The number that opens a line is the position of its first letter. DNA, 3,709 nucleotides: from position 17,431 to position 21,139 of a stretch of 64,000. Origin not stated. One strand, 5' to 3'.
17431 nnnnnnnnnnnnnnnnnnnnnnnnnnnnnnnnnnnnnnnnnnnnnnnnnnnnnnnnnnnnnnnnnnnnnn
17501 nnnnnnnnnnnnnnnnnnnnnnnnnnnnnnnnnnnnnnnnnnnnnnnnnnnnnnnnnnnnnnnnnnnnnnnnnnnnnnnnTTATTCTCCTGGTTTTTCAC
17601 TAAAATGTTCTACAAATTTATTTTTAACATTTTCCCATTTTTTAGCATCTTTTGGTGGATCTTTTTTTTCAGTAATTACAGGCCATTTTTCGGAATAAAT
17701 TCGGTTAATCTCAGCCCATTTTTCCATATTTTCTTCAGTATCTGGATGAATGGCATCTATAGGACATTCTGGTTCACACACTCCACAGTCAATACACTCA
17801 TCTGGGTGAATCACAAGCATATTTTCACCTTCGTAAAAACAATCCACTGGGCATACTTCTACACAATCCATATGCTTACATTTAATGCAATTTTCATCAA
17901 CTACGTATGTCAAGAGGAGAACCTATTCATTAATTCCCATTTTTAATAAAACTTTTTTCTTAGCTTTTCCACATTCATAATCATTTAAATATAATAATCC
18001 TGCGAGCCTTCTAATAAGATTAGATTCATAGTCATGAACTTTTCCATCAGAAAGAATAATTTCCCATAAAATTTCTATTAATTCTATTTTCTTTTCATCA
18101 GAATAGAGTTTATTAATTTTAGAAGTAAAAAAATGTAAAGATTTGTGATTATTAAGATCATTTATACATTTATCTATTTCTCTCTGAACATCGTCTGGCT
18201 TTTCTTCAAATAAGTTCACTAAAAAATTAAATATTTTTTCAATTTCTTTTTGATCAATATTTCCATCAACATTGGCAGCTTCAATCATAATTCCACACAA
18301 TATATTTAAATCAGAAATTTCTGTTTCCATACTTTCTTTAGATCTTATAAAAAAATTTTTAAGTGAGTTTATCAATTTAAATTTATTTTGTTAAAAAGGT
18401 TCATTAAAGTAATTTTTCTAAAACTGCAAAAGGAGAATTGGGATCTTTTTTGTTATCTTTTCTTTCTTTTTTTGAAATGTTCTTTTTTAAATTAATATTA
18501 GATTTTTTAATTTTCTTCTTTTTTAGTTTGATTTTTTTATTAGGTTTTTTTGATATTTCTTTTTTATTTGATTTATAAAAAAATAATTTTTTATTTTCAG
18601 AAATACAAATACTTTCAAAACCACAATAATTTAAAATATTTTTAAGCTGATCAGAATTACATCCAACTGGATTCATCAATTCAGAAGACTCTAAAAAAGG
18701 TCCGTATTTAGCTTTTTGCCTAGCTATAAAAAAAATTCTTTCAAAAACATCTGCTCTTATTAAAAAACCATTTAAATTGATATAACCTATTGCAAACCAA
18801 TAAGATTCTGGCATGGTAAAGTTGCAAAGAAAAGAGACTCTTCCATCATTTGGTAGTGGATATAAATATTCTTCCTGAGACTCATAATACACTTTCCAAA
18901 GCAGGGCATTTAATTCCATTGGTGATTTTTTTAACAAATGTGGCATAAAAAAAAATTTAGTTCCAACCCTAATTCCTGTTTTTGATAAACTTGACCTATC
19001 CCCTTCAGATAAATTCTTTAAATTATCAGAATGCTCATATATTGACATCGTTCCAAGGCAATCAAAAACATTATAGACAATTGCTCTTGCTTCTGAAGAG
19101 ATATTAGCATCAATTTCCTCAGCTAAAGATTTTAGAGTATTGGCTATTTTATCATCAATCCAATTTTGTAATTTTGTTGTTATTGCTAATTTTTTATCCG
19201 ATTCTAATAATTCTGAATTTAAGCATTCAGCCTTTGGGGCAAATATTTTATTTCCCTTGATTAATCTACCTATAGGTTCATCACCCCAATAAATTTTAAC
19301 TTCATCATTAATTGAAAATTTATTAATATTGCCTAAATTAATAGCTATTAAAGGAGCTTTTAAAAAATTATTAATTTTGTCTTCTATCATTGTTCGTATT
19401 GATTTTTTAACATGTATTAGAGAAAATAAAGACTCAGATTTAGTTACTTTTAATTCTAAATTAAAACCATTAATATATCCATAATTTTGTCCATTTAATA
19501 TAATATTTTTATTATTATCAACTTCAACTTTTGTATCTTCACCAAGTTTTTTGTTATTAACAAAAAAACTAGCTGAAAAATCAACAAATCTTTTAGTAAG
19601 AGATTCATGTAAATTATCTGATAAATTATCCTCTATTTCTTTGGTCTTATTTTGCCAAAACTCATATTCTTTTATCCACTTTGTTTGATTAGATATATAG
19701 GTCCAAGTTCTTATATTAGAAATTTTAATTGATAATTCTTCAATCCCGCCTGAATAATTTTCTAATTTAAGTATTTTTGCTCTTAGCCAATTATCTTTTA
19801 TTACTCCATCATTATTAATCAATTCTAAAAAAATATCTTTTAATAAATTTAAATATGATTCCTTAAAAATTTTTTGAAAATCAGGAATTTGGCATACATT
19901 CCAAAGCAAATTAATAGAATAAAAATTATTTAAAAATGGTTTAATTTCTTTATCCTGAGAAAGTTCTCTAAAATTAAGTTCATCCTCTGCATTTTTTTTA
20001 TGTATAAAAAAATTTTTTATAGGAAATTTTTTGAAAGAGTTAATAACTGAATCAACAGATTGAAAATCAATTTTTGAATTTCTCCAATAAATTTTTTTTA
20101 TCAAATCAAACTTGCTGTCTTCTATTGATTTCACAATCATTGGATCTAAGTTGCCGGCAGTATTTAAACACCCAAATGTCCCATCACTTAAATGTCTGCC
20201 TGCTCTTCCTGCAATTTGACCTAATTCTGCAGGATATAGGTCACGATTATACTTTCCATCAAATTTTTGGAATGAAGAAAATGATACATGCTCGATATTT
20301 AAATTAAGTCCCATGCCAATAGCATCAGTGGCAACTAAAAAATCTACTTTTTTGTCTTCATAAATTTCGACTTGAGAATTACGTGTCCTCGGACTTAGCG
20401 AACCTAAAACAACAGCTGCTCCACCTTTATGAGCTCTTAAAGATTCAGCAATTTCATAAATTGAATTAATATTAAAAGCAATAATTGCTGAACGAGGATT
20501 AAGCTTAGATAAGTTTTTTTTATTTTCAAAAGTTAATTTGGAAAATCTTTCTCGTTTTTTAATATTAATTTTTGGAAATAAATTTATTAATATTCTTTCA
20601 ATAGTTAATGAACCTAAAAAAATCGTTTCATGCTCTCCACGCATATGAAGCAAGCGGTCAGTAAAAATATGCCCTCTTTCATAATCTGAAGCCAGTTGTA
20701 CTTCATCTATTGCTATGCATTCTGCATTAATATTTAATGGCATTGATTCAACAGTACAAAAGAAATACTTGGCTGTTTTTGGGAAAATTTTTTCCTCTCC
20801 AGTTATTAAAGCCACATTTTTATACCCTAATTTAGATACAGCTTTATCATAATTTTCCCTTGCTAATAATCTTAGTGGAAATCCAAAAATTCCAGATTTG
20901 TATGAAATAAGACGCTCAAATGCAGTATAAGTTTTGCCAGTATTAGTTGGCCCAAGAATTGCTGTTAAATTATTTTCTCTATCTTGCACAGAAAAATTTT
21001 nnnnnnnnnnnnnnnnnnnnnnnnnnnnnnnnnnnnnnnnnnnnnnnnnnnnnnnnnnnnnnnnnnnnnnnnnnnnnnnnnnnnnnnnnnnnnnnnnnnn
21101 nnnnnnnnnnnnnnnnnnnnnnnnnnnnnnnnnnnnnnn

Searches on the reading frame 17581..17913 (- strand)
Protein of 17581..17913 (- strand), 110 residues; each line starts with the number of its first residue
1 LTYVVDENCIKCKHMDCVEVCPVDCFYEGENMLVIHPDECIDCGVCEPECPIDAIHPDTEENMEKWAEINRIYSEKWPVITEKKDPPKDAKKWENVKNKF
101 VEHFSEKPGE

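Call 17: search_protein_families(library=pfam, proteins=[window:17581-17913:-], max_evalue=0.0001)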
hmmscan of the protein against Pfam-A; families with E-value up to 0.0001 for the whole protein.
window:17581-17913:- (110 aa): 11 families
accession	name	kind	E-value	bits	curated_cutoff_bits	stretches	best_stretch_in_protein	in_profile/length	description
PF11953.13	DUF3470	-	1.1e-16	60.9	23.2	1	64-105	1-42/42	Domain of unknown function (DUF3470)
PF00037.32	Fer4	-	4.4e-09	36.2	21.1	1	34-55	2-23/24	4Fe-4S binding domain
PF12838.12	Fer4_7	-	3.1e-07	31.2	27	1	8-54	1-52/52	4Fe-4S dicluster domain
PF12797.12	Fer4_2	-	3.3e-07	30.3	24.5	0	34-51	4-21/22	4Fe-4S binding domain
PF13237.11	Fer4_10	-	5.1e-07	30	25.5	1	4-51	4-53/53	4Fe-4S dicluster domain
PF13484.11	Fer4_16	-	6.9e-07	30.4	30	1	39-85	1-39/66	4Fe-4S double cluster binding domain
PF13187.11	Fer4_9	-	8.9e-06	26.1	27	0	8-55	1-52/52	4Fe-4S dicluster domain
PF12837.12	Fer4_6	-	1.5e-05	25.2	25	0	37-55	6-24/24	4Fe-4S binding domain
PF14697.11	Fer4_21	-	2.4e-05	24.8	35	0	34-63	2-34/59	4Fe-4S dicluster domain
PF12800.12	Fer4_4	-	3.5e-05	24.2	24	0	37-51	1-15/17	4Fe-4S binding domain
PF13534.11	Fer4_17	-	5.9e-05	24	22.2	0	39-65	1-28/61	4Fe-4S dicluster domain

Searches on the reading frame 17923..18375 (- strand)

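Call 17: search_protein_families(library=pfam, proteins=[window:17923-18375:-], max_evalue=0.0001)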
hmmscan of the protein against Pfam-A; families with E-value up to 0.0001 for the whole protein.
window:17923-18375:- (150 aa): 1 family
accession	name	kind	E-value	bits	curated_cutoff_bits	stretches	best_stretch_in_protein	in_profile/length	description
PF05099.18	TerB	-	2e-22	80.1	24.4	1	28-139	6-117/118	Tellurite resistance protein TerB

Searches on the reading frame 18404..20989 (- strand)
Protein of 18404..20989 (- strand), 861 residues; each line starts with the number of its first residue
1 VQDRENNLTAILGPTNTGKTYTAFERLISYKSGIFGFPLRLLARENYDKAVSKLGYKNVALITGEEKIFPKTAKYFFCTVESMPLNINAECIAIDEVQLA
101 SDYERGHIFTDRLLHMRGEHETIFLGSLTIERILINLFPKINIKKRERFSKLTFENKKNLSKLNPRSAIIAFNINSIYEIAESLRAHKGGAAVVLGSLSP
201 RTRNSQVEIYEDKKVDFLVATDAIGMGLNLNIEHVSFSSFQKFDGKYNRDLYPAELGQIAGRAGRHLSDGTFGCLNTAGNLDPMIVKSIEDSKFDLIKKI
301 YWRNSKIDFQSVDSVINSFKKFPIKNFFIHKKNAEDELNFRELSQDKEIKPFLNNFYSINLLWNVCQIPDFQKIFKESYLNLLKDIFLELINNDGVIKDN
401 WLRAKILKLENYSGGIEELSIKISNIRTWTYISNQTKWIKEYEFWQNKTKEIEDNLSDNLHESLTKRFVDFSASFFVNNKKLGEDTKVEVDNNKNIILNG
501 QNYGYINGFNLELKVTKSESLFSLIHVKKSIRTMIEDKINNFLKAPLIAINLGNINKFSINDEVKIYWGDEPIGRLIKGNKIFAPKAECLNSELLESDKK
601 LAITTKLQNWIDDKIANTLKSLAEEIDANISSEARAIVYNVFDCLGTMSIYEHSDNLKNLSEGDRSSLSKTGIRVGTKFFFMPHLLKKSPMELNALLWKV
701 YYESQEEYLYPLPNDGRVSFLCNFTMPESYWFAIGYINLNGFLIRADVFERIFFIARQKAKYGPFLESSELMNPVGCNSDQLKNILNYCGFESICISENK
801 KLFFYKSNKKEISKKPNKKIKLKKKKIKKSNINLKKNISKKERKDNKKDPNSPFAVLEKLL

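Call 17: search_protein_families(library=pfam, proteins=[window:18404-20989:-], max_evalue=0.0001)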
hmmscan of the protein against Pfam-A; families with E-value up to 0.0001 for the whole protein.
window:18404-20989:- (861 aa): 2 families
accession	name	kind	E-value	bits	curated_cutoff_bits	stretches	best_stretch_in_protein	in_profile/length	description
PF22527.2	DEXQc_Suv3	-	6.5e-27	94.4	27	1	8-119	15-124/154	DEXQ-box helicase domain of Suv3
PF00271.37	Helicase_C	-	3.2e-11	43.9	23.5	1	161-266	11-109/110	Helicase conserved C-terminal domain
